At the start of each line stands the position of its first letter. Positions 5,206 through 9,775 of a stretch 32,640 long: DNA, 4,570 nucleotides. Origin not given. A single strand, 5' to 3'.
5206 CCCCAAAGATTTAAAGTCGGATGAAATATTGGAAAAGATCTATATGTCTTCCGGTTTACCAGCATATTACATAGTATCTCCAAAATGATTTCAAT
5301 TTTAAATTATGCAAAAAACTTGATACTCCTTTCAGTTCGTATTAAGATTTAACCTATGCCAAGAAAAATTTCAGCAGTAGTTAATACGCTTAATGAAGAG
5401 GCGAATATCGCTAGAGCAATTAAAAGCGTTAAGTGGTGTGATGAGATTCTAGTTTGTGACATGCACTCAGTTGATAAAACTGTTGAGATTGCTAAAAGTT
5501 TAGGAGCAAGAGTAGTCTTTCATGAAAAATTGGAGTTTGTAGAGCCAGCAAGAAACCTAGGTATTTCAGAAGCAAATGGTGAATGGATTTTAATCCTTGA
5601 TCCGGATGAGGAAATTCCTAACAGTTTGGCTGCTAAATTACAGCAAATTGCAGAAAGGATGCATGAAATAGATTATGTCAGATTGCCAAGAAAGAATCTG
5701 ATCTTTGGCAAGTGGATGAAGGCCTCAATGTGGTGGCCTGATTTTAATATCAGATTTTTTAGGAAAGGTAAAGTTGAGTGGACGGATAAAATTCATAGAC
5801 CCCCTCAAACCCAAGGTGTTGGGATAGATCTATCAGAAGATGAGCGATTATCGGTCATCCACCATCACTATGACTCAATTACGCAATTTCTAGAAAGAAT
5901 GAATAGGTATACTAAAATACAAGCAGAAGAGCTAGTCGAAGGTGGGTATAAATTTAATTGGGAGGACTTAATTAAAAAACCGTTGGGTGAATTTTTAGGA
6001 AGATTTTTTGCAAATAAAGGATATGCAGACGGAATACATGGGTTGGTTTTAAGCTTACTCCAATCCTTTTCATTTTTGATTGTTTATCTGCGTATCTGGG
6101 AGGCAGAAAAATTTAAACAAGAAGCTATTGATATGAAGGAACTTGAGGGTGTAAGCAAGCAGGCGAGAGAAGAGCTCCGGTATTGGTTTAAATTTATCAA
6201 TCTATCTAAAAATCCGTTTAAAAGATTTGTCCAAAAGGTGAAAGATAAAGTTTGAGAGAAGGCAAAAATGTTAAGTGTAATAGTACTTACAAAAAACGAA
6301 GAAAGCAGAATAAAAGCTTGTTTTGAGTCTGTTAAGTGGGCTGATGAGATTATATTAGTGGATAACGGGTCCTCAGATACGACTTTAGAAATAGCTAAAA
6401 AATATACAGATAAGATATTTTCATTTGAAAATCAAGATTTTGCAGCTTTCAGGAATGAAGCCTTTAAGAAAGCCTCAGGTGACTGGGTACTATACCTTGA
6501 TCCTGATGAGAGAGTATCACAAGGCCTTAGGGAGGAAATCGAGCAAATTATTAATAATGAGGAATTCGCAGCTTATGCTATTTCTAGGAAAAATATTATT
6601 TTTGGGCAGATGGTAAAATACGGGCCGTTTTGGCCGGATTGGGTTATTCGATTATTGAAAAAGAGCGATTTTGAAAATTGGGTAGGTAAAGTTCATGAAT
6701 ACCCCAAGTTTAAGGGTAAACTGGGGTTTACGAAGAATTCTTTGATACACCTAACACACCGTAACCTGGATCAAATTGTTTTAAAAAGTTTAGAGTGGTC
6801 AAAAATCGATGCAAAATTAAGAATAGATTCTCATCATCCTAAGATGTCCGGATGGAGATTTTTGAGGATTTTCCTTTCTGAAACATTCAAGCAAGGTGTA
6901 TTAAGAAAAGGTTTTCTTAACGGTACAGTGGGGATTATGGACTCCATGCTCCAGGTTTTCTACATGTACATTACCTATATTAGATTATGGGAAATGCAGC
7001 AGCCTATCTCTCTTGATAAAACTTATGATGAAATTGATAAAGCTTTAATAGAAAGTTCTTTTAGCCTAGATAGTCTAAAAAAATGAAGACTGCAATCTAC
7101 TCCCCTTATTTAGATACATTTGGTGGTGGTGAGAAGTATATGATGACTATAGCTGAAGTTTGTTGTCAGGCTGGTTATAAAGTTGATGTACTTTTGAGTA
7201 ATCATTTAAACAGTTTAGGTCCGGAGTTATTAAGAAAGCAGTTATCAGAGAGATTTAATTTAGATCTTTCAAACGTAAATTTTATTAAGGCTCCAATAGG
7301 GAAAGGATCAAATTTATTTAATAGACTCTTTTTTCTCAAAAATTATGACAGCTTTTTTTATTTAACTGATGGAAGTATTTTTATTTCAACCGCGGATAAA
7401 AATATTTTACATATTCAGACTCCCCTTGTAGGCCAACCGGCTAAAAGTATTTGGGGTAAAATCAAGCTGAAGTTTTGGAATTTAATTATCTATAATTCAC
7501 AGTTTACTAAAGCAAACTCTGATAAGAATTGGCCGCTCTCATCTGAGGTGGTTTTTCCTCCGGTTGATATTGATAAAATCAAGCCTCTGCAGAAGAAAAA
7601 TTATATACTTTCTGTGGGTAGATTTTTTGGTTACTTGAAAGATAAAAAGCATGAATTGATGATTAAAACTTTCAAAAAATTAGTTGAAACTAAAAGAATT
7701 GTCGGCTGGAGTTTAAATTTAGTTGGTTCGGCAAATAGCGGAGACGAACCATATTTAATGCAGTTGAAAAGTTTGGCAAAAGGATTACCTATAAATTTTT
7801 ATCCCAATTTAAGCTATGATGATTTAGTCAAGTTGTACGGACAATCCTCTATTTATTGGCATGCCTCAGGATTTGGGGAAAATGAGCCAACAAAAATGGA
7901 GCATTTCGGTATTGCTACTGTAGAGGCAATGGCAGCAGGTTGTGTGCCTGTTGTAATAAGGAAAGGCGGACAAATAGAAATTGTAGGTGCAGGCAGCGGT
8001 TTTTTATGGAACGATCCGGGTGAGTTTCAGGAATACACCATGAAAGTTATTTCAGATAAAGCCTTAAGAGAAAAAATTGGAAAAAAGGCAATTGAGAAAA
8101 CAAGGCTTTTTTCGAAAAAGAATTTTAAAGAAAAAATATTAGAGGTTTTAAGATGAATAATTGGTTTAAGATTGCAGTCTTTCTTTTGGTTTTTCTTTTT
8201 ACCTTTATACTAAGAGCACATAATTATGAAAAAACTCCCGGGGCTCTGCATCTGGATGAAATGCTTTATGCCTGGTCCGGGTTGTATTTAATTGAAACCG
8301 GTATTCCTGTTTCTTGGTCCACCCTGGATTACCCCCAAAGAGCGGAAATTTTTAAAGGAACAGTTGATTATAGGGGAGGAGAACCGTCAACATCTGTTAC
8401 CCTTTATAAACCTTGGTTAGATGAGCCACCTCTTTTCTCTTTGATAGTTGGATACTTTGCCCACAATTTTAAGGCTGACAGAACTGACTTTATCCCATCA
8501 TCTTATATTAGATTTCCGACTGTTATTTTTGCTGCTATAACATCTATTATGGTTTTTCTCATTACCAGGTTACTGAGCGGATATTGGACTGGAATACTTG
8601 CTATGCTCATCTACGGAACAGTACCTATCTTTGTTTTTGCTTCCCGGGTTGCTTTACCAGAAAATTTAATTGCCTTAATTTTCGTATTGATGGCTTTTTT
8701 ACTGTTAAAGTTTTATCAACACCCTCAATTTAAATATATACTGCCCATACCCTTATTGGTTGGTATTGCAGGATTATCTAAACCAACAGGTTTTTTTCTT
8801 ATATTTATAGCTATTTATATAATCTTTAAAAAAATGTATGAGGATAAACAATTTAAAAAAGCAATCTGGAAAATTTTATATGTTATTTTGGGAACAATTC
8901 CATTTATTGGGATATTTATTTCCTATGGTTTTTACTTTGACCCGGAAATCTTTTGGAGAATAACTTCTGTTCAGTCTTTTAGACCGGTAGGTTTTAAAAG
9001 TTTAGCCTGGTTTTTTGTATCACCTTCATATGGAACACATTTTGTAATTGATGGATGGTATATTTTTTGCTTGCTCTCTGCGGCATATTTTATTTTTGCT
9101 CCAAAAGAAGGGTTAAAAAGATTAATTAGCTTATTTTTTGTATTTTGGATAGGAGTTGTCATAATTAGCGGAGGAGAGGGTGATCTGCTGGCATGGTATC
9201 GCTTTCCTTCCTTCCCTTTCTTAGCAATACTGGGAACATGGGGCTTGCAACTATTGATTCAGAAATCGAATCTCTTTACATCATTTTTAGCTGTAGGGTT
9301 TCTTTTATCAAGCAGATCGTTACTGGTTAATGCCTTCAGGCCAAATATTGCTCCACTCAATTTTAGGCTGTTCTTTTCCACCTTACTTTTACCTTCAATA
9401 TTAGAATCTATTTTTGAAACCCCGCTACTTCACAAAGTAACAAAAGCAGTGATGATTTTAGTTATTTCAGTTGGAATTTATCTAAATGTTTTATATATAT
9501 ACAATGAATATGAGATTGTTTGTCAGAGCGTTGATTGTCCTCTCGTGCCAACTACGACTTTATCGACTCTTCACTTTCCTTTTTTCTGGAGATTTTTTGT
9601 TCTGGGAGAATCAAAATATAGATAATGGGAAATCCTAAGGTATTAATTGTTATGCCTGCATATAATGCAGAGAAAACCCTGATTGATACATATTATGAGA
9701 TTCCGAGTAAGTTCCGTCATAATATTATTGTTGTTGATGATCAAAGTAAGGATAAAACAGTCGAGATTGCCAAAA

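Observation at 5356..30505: Locus logic: several polyprenyl-P-sugar synthase-like GT2s, a flippase and many GT-C enzymes form an extracytoplasmic glycan assembly line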

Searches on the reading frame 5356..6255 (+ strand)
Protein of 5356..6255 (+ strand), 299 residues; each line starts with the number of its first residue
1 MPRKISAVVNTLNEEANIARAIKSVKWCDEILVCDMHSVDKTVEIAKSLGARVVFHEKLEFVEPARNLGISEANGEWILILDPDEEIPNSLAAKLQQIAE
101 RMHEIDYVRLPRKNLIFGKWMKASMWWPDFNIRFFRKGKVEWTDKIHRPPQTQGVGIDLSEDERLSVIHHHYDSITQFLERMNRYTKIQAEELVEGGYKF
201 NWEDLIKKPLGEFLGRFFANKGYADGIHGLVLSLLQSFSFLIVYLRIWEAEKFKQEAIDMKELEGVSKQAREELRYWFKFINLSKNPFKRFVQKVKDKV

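Call 3: search_protein_families(library=pfam, proteins=[window:5356-6255:+], max_evalue=0.01)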
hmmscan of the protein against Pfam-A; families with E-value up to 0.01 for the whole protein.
window:5356-6255:+ (299 aa): 1 family
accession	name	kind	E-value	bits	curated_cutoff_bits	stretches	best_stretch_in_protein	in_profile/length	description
PF00535.33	Glycos_transf_2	-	2.7e-19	70.1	23.3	1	6-144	1-147/168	Glycosyl transferase family 2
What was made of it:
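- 5356..6255 (+): GT2 of the 'GT2x' class, not a lipid-sugar synthase type. It has a C-terminal hydrophobic helix. Pfam GT2 (call 3).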

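Call 7: search_protein_families(library=ncbifam, proteins=[window:5356-6255:+], max_evalue=0.001)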
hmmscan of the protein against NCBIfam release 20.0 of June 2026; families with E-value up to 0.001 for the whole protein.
window:5356-6255:+ (299 aa): 8 families
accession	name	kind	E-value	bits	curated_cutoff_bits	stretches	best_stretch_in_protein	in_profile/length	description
TIGR04283.1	glyco_like_mftF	equivalog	1.3e-11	44.6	182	1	5-114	1-115/221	TIGR04283 family arsenosugar biosynthesis glycosyltransferase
TIGR04195.1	S_glycosyl_SunS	equivalog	6.9e-10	38.3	350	1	6-188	60-241/421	SunS family peptide S-glycosyltransferase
NF010496.0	PRK13915.1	equivalog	4.5e-08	32.5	262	1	3-58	31-93/307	glucosyl-3-phosphoglycerate synthase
TIGR04182.1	glyco_TIGR04182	equivalog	5.1e-07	29.4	325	1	5-85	2-83/293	S-layer glycoprotein N-glycosyltransferase AglJ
NF007482.0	PRK10073.1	equivalog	1.1e-06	27.9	423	1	4-101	7-112/334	glycosyltransferase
NF050050.1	ProtGlycPglI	equivalog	7.5e-05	22.2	500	1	4-99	3-109/306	GalNAc(5)-diNAcBac-PP-undecaprenol beta-1,3-glucosyltransferase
NF038302.1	EPS_HpsE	equivalog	0.00053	19.1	300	1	6-88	17-99/307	hormogonium polysaccharide biosynthesis glycosyltransferase HpsE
TIGR03965.1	mycofact_glyco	equivalog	0.00074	18.5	280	0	3-84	74-164/467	mycofactocin biosynthesis glycosyltransferase MftF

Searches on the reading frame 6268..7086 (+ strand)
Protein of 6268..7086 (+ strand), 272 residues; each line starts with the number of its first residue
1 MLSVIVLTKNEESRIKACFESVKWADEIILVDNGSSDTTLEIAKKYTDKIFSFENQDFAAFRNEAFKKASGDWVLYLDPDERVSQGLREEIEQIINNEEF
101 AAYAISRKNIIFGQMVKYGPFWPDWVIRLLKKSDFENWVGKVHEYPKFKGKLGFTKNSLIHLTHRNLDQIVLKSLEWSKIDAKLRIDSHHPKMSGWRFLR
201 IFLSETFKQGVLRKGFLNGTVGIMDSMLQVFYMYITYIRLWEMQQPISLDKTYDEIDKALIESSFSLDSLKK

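Call 3: search_protein_families(library=pfam, proteins=[window:6268-7086:+], max_evalue=0.01)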
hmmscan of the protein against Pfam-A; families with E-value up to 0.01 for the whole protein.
window:6268-7086:+ (272 aa): 3 families
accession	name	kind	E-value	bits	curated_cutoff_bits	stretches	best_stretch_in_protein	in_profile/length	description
PF00535.33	Glycos_transf_2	-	2.8e-21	76.6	23.3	1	3-112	1-122/168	Glycosyl transferase family 2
PF13704.12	Glyco_tranf_2_4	-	1.2e-06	29.3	27.5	1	9-81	1-82/98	Glycosyl transferase family 2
PF10111.15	Glyco_tranf_2_2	-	0.00037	20.5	27.3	1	25-97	29-108/276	Glycosyltransferase like family 2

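Call 7: search_protein_families(library=ncbifam, proteins=[window:6268-7086:+], max_evalue=0.001)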
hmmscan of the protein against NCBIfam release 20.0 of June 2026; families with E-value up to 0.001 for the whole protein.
window:6268-7086:+ (272 aa): 11 families
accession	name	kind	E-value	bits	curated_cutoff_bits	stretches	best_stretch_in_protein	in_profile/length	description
TIGR04283.1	glyco_like_mftF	equivalog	1.4e-13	51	182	1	2-102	1-104/221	TIGR04283 family arsenosugar biosynthesis glycosyltransferase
NF007482.0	PRK10073.1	equivalog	1.3e-11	44.1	423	1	2-99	8-114/334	glycosyltransferase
TIGR04195.1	S_glycosyl_SunS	equivalog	1.2e-10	40.8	350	1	6-146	63-202/421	SunS family peptide S-glycosyltransferase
NF041875.1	EPS_EpsD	equivalog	6e-08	32.4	370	1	2-133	1-139/325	exopolysaccharide biosynthesis glycosyltransferase EpsD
NF038302.1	EPS_HpsE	equivalog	8.4e-08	31.5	300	1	19-84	29-100/307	hormogonium polysaccharide biosynthesis glycosyltransferase HpsE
NF047683.1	TeichurnBiosyTuaG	equivalog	4.1e-07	29.9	400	1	2-98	8-114/252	teichuronic acid biosynthesis protein TuaG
TIGR03965.1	mycofact_glyco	equivalog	1.6e-05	24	280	1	3-87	77-171/467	mycofactocin biosynthesis glycosyltransferase MftF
NF053739.1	GlytfEpsEBac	equivalog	5.8e-05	22.2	450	1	12-97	21-110/265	glycosyltransferase EpsE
NF045692.1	OglycostaseCruG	equivalog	0.00014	21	600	0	2-108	43-165/386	2'-O-glycosyltransferase CruG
NF050050.1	ProtGlycPglI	equivalog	0.0002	20.8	500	1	2-87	4-100/306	GalNAc(5)-diNAcBac-PP-undecaprenol beta-1,3-glucosyltransferase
TIGR04182.1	glyco_TIGR04182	equivalog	0.0008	18.9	325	0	3-82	3-84/293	S-layer glycoprotein N-glycosyltransferase AglJ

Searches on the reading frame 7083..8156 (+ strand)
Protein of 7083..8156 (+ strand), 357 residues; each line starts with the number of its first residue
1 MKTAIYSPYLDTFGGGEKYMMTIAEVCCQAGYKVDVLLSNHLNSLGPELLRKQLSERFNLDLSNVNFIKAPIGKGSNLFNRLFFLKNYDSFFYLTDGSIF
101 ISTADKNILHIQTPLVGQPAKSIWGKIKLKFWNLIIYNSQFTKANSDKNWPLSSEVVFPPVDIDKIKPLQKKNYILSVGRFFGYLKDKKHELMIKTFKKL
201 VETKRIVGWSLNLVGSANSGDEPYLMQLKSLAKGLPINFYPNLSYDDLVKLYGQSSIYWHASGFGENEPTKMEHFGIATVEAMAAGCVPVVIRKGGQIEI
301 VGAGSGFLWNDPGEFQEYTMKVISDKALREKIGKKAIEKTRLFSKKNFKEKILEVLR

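Call 3: search_protein_families(library=pfam, proteins=[window:7083-8156:+], max_evalue=0.01)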
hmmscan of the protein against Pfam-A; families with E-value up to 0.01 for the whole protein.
window:7083-8156:+ (357 aa): 4 families
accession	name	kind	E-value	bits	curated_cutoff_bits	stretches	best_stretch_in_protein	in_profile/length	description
PF00534.26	Glycos_transf_1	-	3.1e-24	85.9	26.4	1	166-338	9-171/172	Glycosyl transferases group 1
PF13692.12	Glyco_trans_1_4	-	2.1e-13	51.1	27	1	173-325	2-142/142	Glycosyl transferases group 1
PF13524.12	Glyco_trans_1_2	-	5.2e-05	23.7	25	1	207-341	13-130/144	Glycosyl transferase-like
PF13439.12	Glyco_transf_4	-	0.0086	16.5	28.5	0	14-58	2-47/170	Glycosyltransferase Family 4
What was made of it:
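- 7083..8156 (+): Cytoplasmic GT4 (GT4a). It is generic, with no ALG11-specific signal. Pfam Glycos_transf_1 at E 3e-24 (call 3).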

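Call 7: search_protein_families(library=ncbifam, proteins=[window:7083-8156:+], max_evalue=0.001)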
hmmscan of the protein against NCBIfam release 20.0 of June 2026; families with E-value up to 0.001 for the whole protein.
window:7083-8156:+ (357 aa): 8 families
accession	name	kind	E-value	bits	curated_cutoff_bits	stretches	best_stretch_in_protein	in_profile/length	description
TIGR03449.1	mycothiol_MshA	equivalog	2.9e-07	29.8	462.5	1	178-355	222-399/406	D-inositol-3-phosphate glycosyltransferase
TIGR03999.1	thiol_BshA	equivalog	4.8e-07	29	273.7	1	270-348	280-362/375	N-acetyl-alpha-D-glucosaminyl L-malate synthase BshA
NF001900.0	PRK00654.1-3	equivalog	1.3e-05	23.8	509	1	211-324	305-416/481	glycogen synthase GlgA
NF041876.1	EPS_EpsE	equivalog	6e-05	22.4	400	1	174-338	216-374/389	exopolysaccharide biosynthesis GT4 family glycosyltransferase EpsE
NF041010.1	glycosy_Agl16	equivalog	0.00037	19.5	575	0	270-355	261-347/352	glycosylation protein Agl16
NF041879.1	EPS_EpsH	equivalog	0.00048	19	800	1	270-357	320-414/431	exopolysaccharide biosynthesis glycosyltransferase EpsH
NF041139.1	TreT_Thcocales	equivalog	0.00059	18.7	775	1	272-341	323-393/412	trehalose synthase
NF038295.1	EPS_HpsP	equivalog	0.00098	18.2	550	0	268-339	293-366/388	hormogonium polysaccharide biosynthesis glycosyltransferase HpsP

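Call 81: search_solved_structures(query=window:7083-8156:+, max_evalue=0.01)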
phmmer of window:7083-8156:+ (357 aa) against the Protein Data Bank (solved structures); distinct sequences matched with E-value up to 0.01: 8.
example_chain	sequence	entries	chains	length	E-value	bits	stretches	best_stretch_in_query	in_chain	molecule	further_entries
2f9f_A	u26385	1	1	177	2.6e-06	30.4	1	160-323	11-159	first mannosyl transferase (wbaZ-1)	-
6n1x_A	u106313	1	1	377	0.0017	21.1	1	270-337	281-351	Glycosyltransferase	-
6d9t_A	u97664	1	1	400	0.0019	21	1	270-337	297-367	Glycosyl transferase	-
2r60_A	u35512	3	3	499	0.0022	20.8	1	272-318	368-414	Glycosyl transferase, group 1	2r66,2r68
8jhq_A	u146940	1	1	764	0.0063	19.3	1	269-355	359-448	Sphingosine-1-phosphate transporter SPNS2,GlgA glycogen synthase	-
7w41_A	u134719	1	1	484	0.0072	19.1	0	269-351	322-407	Gastrin-releasing peptide receptor,GlgA glycogen synthase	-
9m88_C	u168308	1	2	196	0.0084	18.9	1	269-323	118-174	Glycogen synthase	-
2bfw_A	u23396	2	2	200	0.0088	18.8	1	269-323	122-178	GLGA GLYCOGEN SYNTHASE | PGS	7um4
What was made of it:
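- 7083..8156 (+): The best PDB hit is a WbaZ-1 fragment at E 2.6e-6 (call 81).
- Tried and rejected: Rejected (calls 7, 81).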

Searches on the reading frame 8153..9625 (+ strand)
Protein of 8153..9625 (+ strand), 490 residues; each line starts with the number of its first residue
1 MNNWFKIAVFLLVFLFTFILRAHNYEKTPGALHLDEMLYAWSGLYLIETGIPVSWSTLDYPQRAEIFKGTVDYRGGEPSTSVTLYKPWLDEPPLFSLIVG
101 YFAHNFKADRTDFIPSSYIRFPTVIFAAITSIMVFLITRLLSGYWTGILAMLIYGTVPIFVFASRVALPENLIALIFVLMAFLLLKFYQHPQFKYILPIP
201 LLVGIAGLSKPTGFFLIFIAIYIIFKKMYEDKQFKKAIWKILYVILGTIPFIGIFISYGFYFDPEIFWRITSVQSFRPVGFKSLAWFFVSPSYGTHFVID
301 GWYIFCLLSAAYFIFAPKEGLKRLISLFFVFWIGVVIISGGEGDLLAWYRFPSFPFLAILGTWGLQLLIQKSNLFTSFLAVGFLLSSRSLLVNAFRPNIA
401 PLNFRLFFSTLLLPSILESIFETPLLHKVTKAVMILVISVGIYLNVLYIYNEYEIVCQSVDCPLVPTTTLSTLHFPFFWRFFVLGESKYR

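Call 3: search_protein_families(library=pfam, proteins=[window:8153-9625:+], max_evalue=0.01)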
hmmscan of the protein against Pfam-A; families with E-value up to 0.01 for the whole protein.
window:8153-9625:+ (490 aa): 2 families
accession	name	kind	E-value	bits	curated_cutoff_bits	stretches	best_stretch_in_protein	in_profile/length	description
PF13231.12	PMT_2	-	4.4e-15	56.7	26.1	1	117-251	22-154/160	Dolichyl-phosphate-mannose-protein mannosyltransferase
PF02366.24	PMT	-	3.1e-08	33.9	22.7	1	108-251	74-227/245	Dolichyl-phosphate-mannose-protein mannosyltransferase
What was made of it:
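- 8153..9625 (+): Distant GT-C (PMT_2/PMT), group B. Its stop overlaps the start of the synthase gene 9625. Pfam PMT_2 at E 4.4e-15 (call 3).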

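Call 13: search_protein_families(library=ncbifam, proteins=[window:8153-9625:+], max_evalue=1)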
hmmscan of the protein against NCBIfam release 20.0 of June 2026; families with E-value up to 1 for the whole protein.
window:8153-9625:+ (490 aa): 1 family
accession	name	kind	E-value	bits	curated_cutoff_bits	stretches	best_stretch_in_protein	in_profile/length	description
NF033229.1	small_MgtR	equivalog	0.035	14.1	35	1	168-185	4-21/30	protein MgtR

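Call 29: search_solved_structures(query=window:8153-9625:+, max_evalue=1, show_alignments=1)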
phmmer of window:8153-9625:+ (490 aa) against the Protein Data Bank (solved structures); distinct sequences matched with E-value up to 1: 0.
